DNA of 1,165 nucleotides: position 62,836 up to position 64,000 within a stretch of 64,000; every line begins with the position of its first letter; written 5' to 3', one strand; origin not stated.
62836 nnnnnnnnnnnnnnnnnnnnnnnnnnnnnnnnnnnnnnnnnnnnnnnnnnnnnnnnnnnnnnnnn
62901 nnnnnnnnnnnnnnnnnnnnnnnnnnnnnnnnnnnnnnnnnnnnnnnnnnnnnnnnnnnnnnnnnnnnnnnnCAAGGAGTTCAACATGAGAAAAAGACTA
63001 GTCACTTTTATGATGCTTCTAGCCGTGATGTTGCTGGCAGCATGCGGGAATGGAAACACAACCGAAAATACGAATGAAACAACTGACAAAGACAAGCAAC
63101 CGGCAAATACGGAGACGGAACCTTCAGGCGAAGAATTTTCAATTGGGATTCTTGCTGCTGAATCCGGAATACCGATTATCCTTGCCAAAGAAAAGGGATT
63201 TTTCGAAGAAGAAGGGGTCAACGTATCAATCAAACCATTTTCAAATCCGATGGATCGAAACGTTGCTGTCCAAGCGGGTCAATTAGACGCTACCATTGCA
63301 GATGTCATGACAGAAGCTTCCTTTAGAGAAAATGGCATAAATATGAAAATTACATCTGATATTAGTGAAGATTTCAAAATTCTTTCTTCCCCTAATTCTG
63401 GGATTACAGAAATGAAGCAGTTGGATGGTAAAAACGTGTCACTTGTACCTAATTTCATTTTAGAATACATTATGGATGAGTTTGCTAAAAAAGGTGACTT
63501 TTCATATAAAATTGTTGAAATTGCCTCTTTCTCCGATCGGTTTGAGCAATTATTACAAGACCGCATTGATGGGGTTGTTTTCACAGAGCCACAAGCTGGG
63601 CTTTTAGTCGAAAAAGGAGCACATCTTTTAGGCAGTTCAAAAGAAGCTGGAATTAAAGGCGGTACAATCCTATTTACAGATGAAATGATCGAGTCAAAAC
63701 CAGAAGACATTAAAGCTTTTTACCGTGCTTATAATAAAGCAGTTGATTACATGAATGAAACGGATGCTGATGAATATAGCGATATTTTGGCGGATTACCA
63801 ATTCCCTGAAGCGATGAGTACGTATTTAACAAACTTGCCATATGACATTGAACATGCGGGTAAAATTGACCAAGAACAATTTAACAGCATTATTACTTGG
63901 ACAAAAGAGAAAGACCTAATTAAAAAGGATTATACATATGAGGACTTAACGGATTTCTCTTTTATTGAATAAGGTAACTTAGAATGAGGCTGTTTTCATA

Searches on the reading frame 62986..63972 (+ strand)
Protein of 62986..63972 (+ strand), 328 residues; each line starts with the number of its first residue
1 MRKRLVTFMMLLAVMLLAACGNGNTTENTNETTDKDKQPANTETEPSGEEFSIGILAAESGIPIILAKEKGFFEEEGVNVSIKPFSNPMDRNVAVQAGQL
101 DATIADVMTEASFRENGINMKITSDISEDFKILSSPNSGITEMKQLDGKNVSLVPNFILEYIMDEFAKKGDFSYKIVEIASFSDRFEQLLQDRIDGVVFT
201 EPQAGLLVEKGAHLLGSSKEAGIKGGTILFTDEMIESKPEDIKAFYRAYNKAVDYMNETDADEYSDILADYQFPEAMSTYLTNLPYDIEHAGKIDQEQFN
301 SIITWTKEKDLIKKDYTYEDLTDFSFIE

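Call 49: search_protein_families(library=pfam, proteins=[window:62986-63972:+], max_evalue=0.00001)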
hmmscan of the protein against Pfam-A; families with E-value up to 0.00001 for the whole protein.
window:62986-63972:+ (328 aa): 2 families
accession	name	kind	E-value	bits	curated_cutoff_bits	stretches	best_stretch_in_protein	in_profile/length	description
PF09084.16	NMT1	-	1.2e-21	78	20.5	1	62-258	5-211/216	NMT1/THI5 like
PF13379.11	NMT1_2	-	4.7e-09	36.9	24.7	0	49-118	6-74/252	NMT1-like family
